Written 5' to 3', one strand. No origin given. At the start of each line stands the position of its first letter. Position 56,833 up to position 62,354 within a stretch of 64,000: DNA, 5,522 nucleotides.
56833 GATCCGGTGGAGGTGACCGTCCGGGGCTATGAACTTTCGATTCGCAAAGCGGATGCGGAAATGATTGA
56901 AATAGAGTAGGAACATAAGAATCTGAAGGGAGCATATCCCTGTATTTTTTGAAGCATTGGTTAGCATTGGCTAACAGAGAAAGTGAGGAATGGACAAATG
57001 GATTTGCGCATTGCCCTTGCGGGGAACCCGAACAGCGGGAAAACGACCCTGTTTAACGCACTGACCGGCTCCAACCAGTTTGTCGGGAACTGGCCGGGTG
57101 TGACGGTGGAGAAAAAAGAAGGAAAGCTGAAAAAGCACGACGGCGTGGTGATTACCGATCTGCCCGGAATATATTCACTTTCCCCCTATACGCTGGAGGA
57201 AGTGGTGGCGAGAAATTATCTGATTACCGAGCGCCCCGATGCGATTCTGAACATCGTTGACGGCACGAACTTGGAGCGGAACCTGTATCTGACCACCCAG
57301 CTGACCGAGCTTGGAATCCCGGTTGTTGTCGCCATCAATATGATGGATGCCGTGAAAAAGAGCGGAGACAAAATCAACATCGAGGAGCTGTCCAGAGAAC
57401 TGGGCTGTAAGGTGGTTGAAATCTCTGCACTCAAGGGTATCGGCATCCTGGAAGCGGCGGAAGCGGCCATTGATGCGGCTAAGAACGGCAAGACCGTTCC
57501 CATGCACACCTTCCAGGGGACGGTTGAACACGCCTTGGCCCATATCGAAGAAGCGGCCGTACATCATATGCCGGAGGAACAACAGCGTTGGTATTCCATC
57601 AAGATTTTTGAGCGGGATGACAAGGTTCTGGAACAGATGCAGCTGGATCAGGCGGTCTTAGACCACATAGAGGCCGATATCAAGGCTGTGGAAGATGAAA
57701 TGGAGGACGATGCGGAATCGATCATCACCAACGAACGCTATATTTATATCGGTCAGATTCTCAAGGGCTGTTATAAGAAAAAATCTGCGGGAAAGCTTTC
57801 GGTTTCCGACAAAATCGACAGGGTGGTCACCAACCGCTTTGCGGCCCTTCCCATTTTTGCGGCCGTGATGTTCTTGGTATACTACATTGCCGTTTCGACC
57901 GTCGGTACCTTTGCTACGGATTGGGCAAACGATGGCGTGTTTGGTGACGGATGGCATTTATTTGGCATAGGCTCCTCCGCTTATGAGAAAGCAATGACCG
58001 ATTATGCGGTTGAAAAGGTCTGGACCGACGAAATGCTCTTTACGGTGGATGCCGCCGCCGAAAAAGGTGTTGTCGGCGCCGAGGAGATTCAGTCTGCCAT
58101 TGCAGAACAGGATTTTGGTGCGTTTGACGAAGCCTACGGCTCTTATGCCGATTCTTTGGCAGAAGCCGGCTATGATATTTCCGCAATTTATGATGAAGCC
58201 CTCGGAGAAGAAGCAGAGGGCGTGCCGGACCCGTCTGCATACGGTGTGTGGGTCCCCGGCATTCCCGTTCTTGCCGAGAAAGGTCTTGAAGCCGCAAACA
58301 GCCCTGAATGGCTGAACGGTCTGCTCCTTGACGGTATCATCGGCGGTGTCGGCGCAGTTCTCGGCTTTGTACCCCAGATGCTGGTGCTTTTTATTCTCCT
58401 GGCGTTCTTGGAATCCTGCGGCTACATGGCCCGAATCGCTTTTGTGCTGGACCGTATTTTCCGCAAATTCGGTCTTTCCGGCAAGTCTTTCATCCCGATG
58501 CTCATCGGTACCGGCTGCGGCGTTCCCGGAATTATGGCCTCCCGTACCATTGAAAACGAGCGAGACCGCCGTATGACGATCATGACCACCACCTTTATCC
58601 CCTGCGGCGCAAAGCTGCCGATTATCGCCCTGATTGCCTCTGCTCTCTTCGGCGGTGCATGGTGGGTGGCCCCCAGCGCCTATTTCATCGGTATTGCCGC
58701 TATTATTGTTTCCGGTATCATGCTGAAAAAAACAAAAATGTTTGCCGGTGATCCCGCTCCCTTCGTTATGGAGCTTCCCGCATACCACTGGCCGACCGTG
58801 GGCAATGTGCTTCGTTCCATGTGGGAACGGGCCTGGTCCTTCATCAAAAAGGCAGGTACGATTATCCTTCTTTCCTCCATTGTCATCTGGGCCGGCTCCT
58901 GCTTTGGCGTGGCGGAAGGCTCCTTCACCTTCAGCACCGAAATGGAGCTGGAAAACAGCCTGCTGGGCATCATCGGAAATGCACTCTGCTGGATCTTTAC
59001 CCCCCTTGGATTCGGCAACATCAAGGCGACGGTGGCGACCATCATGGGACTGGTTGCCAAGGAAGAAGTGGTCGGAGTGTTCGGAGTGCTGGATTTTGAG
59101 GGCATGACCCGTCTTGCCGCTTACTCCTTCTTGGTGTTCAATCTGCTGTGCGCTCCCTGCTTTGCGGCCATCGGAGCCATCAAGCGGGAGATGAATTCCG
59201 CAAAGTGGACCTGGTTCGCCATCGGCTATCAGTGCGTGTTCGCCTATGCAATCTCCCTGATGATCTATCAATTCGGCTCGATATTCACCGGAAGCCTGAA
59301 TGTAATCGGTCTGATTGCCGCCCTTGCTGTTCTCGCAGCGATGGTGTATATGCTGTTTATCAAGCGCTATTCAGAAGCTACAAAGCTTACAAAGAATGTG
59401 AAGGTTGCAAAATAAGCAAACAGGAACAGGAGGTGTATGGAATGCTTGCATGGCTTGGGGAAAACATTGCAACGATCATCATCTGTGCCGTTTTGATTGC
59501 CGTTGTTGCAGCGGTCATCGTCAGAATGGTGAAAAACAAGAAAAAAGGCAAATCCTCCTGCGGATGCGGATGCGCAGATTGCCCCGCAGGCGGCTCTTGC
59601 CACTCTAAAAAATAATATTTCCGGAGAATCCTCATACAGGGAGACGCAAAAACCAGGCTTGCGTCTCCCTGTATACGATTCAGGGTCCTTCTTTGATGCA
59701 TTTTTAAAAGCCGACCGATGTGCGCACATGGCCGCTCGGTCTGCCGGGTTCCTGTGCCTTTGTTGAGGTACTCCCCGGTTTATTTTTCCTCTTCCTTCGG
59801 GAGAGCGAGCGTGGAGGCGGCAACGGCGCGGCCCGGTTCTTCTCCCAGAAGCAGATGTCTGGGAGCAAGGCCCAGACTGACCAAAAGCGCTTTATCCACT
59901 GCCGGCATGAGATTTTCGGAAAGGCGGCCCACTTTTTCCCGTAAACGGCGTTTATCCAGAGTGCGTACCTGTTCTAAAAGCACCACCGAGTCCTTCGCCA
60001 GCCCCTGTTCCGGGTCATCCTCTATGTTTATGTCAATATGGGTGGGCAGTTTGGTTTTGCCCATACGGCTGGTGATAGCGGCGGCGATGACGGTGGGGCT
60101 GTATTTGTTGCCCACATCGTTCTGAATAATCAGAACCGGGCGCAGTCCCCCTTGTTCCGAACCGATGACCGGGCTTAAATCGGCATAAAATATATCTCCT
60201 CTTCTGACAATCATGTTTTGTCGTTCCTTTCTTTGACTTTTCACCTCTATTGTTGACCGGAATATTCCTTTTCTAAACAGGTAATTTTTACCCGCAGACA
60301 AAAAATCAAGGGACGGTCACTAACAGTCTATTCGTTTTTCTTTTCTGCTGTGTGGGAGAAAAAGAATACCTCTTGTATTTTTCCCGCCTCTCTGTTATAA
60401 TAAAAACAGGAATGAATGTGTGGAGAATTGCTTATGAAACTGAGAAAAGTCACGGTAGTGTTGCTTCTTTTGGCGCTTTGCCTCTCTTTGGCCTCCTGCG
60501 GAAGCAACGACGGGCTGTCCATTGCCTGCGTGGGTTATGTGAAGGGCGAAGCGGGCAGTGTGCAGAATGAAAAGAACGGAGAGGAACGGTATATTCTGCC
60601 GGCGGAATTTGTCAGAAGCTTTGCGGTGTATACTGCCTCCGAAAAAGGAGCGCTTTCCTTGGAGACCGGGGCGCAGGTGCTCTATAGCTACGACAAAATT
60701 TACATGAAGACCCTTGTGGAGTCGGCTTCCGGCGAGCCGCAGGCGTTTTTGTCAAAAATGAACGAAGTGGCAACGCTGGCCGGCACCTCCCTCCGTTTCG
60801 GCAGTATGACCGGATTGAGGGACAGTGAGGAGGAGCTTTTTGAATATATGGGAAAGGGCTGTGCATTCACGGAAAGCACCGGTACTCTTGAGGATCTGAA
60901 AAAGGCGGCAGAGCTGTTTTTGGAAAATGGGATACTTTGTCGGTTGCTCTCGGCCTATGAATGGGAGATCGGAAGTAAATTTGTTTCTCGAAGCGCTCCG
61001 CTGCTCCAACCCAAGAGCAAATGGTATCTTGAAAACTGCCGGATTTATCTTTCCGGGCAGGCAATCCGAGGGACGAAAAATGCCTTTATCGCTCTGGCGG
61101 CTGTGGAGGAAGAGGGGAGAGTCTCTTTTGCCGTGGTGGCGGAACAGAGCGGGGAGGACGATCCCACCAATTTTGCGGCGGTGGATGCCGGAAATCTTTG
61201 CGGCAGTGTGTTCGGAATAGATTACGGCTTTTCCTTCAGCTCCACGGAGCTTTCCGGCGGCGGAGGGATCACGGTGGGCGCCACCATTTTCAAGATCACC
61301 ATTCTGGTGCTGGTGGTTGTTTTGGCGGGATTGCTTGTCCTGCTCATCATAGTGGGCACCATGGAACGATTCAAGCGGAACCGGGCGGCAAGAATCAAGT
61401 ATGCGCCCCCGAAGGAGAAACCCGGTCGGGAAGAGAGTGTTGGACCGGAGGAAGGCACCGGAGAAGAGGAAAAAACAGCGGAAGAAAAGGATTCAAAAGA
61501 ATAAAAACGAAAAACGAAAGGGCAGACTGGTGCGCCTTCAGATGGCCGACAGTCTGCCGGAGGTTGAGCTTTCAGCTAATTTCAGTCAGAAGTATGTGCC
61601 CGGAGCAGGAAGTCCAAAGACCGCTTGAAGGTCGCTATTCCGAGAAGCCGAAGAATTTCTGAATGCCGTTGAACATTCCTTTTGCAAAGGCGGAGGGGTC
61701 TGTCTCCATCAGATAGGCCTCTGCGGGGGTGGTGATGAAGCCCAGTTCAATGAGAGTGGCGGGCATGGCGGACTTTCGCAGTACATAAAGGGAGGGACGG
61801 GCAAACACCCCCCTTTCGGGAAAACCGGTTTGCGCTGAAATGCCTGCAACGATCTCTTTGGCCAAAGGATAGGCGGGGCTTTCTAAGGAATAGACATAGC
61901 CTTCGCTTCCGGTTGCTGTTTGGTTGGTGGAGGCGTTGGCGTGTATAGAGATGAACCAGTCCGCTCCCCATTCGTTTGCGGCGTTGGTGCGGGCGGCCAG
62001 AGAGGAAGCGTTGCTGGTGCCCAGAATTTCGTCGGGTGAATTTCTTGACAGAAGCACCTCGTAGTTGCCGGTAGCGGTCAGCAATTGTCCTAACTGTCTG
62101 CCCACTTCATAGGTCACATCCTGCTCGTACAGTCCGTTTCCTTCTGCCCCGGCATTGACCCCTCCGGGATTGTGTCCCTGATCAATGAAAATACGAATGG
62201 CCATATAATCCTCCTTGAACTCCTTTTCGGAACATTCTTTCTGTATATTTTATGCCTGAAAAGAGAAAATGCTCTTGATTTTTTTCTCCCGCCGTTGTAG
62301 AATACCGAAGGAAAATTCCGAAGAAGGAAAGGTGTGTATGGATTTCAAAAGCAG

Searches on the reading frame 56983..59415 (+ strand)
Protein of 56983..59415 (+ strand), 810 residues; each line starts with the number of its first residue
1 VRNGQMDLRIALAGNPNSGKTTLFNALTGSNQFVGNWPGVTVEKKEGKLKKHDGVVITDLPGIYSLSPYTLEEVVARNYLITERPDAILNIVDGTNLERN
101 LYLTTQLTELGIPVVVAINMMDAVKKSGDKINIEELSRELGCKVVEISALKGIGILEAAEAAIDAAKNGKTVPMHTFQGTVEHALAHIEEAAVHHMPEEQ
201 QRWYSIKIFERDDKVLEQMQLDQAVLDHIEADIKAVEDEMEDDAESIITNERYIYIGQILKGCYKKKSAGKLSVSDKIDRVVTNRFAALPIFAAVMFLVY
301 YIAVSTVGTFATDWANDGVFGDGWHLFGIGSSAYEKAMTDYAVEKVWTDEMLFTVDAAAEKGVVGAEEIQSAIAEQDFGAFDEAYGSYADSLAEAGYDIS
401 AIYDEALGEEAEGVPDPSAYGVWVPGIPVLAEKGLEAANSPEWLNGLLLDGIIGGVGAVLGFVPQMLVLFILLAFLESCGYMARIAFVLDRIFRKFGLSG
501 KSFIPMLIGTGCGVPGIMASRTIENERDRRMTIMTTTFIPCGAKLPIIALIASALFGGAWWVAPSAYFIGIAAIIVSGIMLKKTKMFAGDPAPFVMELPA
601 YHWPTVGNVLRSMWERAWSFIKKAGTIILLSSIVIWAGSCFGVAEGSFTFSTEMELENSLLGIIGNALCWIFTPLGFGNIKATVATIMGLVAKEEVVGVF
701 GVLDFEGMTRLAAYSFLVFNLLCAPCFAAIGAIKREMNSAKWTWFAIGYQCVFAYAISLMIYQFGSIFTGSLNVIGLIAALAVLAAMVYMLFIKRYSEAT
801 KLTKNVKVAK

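Call 44: search_protein_families(library=pfam, proteins=[window:56983-59415:+], max_evalue=0.00001)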
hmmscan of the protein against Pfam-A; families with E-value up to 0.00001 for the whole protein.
window:56983-59415:+ (810 aa): 5 families
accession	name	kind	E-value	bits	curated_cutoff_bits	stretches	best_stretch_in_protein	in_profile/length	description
PF02421.24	FeoB_N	-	1.5e-65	220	27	1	9-158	2-152/156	Ferrous iron transport protein B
PF07670.19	Gate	-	1.4e-30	106.2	29.6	2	460-553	2-102/104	Nucleoside recognition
PF07664.17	FeoB_C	-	1.7e-21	76.1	26.6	1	564-616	2-54/54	Ferrous iron transport protein B C terminus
PF01926.29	MMR_HSR1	-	3.2e-20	72.8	21.9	1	9-119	1-112/113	50S ribosome-binding GTPase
PF17910.6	FeoB_Cyto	-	5.2e-20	72.1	23.4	1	179-265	3-90/90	FeoB cytosolic helical domain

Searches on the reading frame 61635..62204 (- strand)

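Call 44: search_protein_families(library=pfam, proteins=[window:61635-62204:-], max_evalue=0.00001)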
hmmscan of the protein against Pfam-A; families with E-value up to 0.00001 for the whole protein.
window:61635-62204:- (189 aa): 1 family
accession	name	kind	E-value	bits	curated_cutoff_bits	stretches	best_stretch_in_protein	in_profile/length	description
PF01520.23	Amidase_3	-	3.3e-41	141.7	27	1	5-183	1-174/174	N-acetylmuramoyl-L-alanine amidase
